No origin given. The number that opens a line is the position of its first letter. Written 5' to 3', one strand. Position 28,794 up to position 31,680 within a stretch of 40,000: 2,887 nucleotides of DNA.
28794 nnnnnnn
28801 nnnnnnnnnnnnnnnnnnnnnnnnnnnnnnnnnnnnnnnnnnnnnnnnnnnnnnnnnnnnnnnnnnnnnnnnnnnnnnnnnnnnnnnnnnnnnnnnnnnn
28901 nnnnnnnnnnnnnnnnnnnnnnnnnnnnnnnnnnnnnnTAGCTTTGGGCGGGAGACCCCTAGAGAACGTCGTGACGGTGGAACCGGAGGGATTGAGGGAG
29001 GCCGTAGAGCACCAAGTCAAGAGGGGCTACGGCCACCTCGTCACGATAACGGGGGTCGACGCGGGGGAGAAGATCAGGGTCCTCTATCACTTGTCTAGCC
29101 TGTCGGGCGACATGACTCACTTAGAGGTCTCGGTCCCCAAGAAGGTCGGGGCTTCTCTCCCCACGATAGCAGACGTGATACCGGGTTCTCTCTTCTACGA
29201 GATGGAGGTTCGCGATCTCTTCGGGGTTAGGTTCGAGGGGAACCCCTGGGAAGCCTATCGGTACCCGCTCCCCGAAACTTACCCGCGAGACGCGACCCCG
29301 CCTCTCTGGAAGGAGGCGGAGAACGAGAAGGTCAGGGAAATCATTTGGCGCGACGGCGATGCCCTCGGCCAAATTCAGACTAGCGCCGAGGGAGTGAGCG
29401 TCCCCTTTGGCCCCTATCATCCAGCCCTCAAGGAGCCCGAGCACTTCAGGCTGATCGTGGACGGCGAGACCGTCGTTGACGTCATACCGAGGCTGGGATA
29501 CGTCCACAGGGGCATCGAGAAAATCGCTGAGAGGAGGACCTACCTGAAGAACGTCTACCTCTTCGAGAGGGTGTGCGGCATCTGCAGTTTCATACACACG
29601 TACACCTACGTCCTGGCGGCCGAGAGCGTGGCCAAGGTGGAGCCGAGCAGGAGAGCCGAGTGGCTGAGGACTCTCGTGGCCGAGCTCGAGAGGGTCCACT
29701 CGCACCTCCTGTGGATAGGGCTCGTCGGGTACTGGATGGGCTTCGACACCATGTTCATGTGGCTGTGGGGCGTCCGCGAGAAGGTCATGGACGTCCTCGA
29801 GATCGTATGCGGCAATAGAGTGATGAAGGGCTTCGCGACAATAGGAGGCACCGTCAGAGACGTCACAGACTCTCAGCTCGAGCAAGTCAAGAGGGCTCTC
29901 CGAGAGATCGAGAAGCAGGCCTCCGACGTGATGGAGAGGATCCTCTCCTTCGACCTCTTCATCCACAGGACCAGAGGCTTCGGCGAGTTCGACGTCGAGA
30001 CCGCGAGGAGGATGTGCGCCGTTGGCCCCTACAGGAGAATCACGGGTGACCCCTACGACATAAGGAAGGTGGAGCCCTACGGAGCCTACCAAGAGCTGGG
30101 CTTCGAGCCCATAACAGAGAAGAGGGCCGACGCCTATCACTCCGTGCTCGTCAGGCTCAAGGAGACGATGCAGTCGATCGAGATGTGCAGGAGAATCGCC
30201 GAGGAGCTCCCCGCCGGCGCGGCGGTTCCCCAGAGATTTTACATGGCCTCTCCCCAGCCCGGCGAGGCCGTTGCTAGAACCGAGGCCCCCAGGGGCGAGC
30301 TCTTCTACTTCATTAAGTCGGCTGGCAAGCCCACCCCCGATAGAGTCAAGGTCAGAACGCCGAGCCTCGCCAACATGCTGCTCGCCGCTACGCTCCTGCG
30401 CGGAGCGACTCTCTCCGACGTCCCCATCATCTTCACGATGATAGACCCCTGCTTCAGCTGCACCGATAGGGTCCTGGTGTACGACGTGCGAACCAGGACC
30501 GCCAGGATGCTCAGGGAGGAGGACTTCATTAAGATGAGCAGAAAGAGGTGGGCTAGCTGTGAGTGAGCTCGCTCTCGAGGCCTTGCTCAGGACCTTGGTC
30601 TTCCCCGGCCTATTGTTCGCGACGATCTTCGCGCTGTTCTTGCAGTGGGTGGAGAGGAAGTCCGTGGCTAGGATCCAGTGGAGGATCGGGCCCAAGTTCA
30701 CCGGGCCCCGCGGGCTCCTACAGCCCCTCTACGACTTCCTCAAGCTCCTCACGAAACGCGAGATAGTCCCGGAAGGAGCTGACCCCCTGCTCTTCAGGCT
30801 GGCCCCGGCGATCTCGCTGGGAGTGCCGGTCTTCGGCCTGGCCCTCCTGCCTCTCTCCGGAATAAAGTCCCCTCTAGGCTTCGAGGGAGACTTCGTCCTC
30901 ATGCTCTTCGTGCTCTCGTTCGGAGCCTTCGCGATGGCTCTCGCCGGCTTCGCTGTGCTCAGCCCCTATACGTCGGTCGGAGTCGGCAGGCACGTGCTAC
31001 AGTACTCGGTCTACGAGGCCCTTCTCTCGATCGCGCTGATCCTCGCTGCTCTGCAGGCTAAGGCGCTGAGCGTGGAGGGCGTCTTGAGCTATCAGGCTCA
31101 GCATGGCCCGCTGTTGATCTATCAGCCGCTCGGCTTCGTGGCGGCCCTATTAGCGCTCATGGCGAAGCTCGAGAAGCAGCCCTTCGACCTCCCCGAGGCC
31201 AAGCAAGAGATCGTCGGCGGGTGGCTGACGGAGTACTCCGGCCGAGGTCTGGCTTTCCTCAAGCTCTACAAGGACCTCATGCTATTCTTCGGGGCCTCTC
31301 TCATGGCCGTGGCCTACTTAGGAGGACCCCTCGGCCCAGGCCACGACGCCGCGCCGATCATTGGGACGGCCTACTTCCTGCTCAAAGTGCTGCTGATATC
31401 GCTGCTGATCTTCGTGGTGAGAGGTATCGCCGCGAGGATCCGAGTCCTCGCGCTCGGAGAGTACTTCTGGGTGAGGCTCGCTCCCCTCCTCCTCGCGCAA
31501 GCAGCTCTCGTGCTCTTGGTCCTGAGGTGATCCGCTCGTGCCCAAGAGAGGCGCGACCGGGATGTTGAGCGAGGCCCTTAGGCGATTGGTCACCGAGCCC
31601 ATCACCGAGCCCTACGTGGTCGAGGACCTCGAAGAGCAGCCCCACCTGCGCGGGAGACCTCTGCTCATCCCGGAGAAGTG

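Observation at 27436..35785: Complex-I gene order (A-B-CD-H-I-J-K-L-N) with a genuine [NiFe]-hydrogenase catalytic core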

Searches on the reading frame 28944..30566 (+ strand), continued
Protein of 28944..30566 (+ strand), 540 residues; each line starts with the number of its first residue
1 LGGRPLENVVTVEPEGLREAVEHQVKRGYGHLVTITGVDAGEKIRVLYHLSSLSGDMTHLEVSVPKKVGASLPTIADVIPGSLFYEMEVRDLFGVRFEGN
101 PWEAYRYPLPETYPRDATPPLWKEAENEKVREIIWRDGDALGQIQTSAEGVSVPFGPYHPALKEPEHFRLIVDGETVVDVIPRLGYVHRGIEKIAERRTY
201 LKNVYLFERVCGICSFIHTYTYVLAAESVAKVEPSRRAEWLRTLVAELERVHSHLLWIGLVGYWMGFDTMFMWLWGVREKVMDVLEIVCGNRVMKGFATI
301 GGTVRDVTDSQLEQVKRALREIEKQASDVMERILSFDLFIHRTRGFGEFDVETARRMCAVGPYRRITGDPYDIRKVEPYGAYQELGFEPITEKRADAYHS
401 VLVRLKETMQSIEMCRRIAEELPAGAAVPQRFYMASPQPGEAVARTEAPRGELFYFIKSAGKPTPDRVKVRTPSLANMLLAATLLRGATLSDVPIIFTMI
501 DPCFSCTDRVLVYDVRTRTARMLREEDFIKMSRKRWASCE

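Call 25: find_related_loci(query=A1, collection=genome_contigs, flank=9000)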
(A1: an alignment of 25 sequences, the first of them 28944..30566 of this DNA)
Query A1 (540 aa) in genome_contigs; peptide patterns used: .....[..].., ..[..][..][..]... (x = any residue, [..] = any of these).
168 stretches matched a pattern; 92 encode a relative of the query (tblastn E <= 1e-3); the best 80 are kept; 80 distinct loci.
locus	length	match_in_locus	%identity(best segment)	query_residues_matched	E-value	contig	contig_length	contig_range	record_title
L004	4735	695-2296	52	1-528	0e+0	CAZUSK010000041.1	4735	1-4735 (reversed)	MAG TPA_asm: uncultured Candidatus Saccharibacteria bacterium isolate binchicken_co256_732 genome assembly, contig: NODE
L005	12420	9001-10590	53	10-536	0e+0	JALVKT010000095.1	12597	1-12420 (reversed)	MAG: Thermofilaceae archaeon isolate A1_metabat2_scaf2bin.208 A1_NODE_2338_length_12597_cov_58.228148, whole genome shot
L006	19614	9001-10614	50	1-537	2e-171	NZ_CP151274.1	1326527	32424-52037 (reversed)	Thermogladius sp. KZ2Tp1 chromosome, complete genome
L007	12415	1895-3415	51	10-512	2e-170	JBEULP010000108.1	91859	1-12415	MAG: Infirmifilum sp. isolate KC_020 contig115, whole genome shotgun sequence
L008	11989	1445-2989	49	8-513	6e-168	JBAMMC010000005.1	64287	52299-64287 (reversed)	MAG: Fervidicoccaceae archaeon isolate MAG21 ExploCarb_3808S_S2_122_length_64287_cov_8, whole genome shotgun sequence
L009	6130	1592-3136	50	8-513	4e-167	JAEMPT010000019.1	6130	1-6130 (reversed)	MAG: Thermoprotei archaeon isolate 2016_B02_sed_C_20 c_000000003637, whole genome shotgun sequence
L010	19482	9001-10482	47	31-517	2e-153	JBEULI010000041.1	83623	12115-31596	MAG: Desulfurococcaceae archaeon isolate KC_011 contig41, whole genome shotgun sequence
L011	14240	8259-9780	46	29-528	3e-121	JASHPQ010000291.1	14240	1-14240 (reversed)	MAG: Nitrososphaerales archaeon isolate JOPF053 JOPF_AWAY_contig_1353821, whole genome shotgun sequence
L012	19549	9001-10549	48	8-515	8e-129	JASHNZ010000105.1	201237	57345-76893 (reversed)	MAG: Nitrososphaerales archaeon isolate JOPF010 JOPF_N04C_contig_267666, whole genome shotgun sequence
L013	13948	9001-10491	41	10-534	2e-118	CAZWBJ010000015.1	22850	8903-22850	MAG TPA_asm: Candidatus Hadarchaeota archaeon isolate SRP104967_co1_44 genome assembly, contig: NODE_751_length_22850_co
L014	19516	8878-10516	47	1-528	3e-130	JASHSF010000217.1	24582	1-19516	MAG: Nitrososphaerales archaeon isolate JOPF120 JOPF_AWAY_contig_1079585, whole genome shotgun sequence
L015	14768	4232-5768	49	8-515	3e-126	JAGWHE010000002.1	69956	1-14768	MAG: Thaumarchaeota archaeon isolate REEA69 REEA69-150_518, whole genome shotgun sequence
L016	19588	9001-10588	47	7-530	1e-125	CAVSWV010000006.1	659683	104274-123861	MAG: uncultured archaeon isolate MFD09222.bin.1.112 genome assembly, contig: contig_68466, whole genome shotgun sequence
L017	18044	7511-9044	49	8-514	2e-126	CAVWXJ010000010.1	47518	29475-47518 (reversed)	MAG: uncultured archaeon isolate MFD03726.bin.2.74 genome assembly, contig: contig_85058, whole genome shotgun sequence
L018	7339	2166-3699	47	10-515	1e-115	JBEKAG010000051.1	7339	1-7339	MAG: Nitrososphaerales archaeon isolate SPRUCE 107 SPRUCE_107_51, whole genome shotgun sequence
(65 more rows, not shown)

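Call 42: find_homologous_proteins(query=L002:17146-17505:+, max_evalue=0.00001)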
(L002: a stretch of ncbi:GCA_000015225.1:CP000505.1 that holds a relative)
Query L002:17146-17505:+ (120 aa): 16 proteins with E <= 0.00001 among 205 candidates.
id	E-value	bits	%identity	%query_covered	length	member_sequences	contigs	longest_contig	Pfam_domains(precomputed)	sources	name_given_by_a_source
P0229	3.8e-68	245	98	100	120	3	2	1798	PF00507.25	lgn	-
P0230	6.2e-42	160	62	99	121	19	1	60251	PF00507.25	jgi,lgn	jgi:NADH-quinone oxidoreductase subunit A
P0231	4.3e-33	132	58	99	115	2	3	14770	PF00507.25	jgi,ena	jgi:NADH-quinone oxidoreductase subunit A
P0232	4.4e-33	132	58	98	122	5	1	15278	PF00507.25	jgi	-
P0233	7.3e-33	131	60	98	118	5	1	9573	PF00507.25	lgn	-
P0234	2.6e-32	129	58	75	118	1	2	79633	PF00507.25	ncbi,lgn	ncbi:MAG: NADH-quinone oxidoreductase subunit A [Infirmifilum sp.]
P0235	7.0e-32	128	59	98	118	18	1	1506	PF00507.25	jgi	-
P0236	3.9e-30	122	54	78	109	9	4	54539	PF00507.25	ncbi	ncbi:MAG: NADH-quinone oxidoreductase subunit A [Thermofilum sp.]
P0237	3.8e-29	119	57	75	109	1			PF00507.25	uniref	uniref:NADH-quinone oxidoreductase subunit A n=1 Tax=Thermofilum pendens TaxID=2269 RepID=A0A7J3X6Z5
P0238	2.3e-28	116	48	99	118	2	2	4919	PF00507.25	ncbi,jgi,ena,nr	ncbi:MAG: hypothetical protein DRJ35_08735 [Thermoprotei archaeon]|nr:MAG: hypothetical protein DRJ3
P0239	1.1e-25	108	54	77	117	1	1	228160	PF00507.25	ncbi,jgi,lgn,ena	-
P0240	2.2e-25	107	45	99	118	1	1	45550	PF00507.25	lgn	-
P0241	3.9e-22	96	47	78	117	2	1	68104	PF00507.25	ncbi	-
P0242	8.2e-22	95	47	80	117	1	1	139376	PF00507.25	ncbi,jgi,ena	-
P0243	8.3e-22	95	45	98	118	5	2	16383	PF00507.25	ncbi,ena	-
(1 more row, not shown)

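Call 54: search_solved_structures(query=window:28944-30566:+, max_evalue=1e-10, show_alignments=1)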
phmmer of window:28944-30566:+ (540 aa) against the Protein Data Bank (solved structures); distinct sequences matched with E-value up to 1e-10: 54.
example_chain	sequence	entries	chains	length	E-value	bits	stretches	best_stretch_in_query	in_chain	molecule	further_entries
6cfw_L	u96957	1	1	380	3.4e-79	270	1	151-509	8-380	Membrane-bound hydrogenase subunit alpha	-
7z0s_E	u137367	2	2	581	3.7e-79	269.9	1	71-531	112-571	Formate hydrogenlyase subunit 5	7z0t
7q5y_B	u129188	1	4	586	2.4e-59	204.5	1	152-439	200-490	NADH-quinone oxidoreductase subunit C/D 2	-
2fug_4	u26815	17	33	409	1.2e-52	182.4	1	148-427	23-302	NADH-quinone oxidoreductase chain 4 | NADH-QUINONE OXIDOREDUCTASE SUBUNIT 4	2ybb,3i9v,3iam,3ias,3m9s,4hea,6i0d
6u8y_L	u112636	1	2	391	2.4e-50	174.8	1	152-508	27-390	NADH dehydrogenase subunit D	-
7awt_D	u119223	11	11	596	9.6e-47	162.9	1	44-441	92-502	NADH-quinone oxidoreductase subunit C/D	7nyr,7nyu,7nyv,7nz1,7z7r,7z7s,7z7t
9taj_C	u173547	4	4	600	9.9e-47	162.9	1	44-441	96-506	NADH-quinone oxidoreductase subunit C/D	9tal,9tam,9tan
7p61_C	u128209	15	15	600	1.8e-46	162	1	44-441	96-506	NADH-quinone oxidoreductase subunit C/D | NADH-quinone oxidoreductase subunit CD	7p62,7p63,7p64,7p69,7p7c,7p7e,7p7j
9f5x_E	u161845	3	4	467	2.3e-46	161.7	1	149-426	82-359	NADH:ubiquinone oxidoreductase 49 kD subunit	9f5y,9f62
6gcs_C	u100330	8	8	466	6.7e-46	160.1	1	146-438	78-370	49-KDA PROTEIN (NUCM) | Subunit NUCM of NADH:Ubiquinone Oxidoreductase (Complex I) | NUCM protein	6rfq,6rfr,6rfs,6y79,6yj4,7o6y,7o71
8b9z_D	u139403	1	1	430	7.9e-46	159.9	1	140-448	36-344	Complex I-49kD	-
8esw_S2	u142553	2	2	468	9e-46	159.7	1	107-447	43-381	Complex I-49kD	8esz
8ba0_D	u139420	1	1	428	9.8e-46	159.6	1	141-447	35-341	Complex I-49kD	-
7wfg_H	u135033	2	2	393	1.4e-45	159.1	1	151-426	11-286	NAD(P)H-quinone oxidoreductase subunit H, chloroplastic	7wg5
7zm7_C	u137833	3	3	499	1.5e-45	159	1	151-458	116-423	NADH-ubiquinone oxidoreductase 49 kDa subunit-like protein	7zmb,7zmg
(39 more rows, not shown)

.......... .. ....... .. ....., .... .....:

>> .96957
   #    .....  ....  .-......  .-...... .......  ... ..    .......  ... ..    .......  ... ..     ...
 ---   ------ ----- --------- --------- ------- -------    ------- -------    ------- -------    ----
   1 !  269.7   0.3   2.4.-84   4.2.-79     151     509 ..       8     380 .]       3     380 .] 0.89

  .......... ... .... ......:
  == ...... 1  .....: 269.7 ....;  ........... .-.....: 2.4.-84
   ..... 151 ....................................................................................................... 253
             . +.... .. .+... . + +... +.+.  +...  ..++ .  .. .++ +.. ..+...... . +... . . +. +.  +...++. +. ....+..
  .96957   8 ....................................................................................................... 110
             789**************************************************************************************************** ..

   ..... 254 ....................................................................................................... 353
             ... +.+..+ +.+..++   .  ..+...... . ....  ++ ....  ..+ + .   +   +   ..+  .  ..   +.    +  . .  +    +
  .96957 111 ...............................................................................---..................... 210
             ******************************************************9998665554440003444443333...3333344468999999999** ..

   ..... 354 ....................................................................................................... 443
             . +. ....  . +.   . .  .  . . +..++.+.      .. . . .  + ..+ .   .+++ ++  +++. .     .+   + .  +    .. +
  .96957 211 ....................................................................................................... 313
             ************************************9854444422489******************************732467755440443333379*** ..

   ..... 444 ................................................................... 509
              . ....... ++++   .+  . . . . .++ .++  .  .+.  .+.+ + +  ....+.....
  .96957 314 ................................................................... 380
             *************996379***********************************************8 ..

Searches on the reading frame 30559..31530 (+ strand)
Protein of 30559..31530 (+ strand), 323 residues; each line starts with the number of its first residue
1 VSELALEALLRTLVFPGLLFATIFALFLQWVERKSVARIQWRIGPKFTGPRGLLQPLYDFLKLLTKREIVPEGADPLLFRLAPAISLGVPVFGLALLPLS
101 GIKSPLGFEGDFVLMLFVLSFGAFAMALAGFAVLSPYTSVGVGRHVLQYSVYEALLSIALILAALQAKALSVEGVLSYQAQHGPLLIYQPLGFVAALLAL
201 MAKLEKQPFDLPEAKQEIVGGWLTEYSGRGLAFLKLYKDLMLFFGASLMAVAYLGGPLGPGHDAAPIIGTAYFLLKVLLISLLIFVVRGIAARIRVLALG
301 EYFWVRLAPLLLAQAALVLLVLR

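Call 4: search_protein_families(library=pfam, proteins=[window:30559-31530:+], max_evalue=0.01)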
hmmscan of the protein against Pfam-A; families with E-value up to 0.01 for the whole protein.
window:30559-31530:+ (323 aa): 1 family
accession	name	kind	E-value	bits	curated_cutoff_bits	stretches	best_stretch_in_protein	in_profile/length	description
PF00146.26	NADHdh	-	4.6e-73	246.6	27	1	19-318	8-297/298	NADH dehydrogenase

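Call 5: search_protein_families(library=ncbifam, proteins=[window:30559-31530:+], max_evalue=0.01)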
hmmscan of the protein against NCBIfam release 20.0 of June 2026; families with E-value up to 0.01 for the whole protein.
window:30559-31530:+ (323 aa): 7 families
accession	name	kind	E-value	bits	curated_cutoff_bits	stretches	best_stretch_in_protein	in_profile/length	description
NF004741.0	PRK06076.1-2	equivalog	4.9e-55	187.1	305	1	10-317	22-328/337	NADH-quinone oxidoreductase subunit NuoH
NF040610.1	F420_dehyd_FpoH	exception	4.2e-44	151.3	475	1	6-315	7-329/339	F420H2 dehydrogenase subunit FpoH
NF004740.0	PRK06076.1-1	equivalog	8.6e-38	130.6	399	1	18-314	22-312/325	NADH-quinone oxidoreductase subunit NuoH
NF004744.0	PRK06076.1-5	equivalog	1.2e-37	129.9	542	1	18-256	38-279/372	NADH-quinone oxidoreductase subunit NuoH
NF004743.0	PRK06076.1-4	equivalog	7.3e-37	127.3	494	1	19-314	25-334/433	NADH-quinone oxidoreductase subunit NuoH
NF004745.0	PRK06076.1-6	equivalog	2.5e-35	122.3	450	1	20-320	25-331/341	NADH-quinone oxidoreductase subunit NuoH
NF004742.0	PRK06076.1-3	equivalog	1.2e-27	97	531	1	8-310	24-336/356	NADH-quinone oxidoreductase subunit NuoH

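Call 57: search_solved_structures(query=window:30559-31530:+, max_evalue=1e-10)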
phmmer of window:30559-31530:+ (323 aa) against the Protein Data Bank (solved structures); distinct sequences matched with E-value up to 1e-10: 35.
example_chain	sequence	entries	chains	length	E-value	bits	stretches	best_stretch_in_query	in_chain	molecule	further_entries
6hum_A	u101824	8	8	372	3.9e-33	118.7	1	17-310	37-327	NAD(P)H-quinone oxidoreductase subunit 1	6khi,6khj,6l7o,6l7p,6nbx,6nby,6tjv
6nbq_A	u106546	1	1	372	5e-33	118.4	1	17-310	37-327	NdhA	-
4he8_H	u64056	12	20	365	6.3e-32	114.7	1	8-320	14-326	NADH-quinone oxidoreductase subunit 8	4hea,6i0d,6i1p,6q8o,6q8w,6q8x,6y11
7eu3_A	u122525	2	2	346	4.6e-31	111.9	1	16-256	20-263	NAD(P)H-quinone oxidoreductase subunit 1, chloroplastic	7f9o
9grx_A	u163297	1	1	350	5.1e-31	111.8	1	18-256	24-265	NAD(P)H-quinone oxidoreductase subunit 1, chloroplastic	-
7wff_A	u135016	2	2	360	5.3e-29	105.1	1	23-256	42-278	NAD(P)H-quinone oxidoreductase subunit 1, chloroplastic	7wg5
8e9g_H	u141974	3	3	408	6.6e-27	98.2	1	15-313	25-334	NADH-quinone oxidoreductase subunit H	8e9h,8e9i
6cfw_M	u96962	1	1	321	9.7e-26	94.4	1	19-317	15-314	Mbh13 NADH dehydrogenase subunit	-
5lc5_H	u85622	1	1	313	1.9e-25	93.4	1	23-314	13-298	NADH-ubiquinone oxidoreductase chain 1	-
5gpn_e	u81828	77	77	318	2e-25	93.4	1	14-314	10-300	NADH-ubiquinone oxidoreductase chain 1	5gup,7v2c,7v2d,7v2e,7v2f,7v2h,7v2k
8ud1_1H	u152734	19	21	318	2.2e-25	93.2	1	14-314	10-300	NADH-ubiquinone oxidoreductase chain 1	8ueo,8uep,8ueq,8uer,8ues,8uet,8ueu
9w2u_H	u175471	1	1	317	2.3e-25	93.2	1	23-314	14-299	NADH-ubiquinone oxidoreductase chain 1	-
5ldw_H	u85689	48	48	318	2.4e-25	93.1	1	23-314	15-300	NADH-ubiquinone oxidoreductase chain 1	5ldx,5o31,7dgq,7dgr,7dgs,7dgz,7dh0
7a23_H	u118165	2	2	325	3.4e-25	92.6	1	23-316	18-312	Nad1m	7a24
9ti4_s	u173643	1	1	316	3.4e-25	92.6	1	23-314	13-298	NADH-ubiquinone oxidoreductase chain 1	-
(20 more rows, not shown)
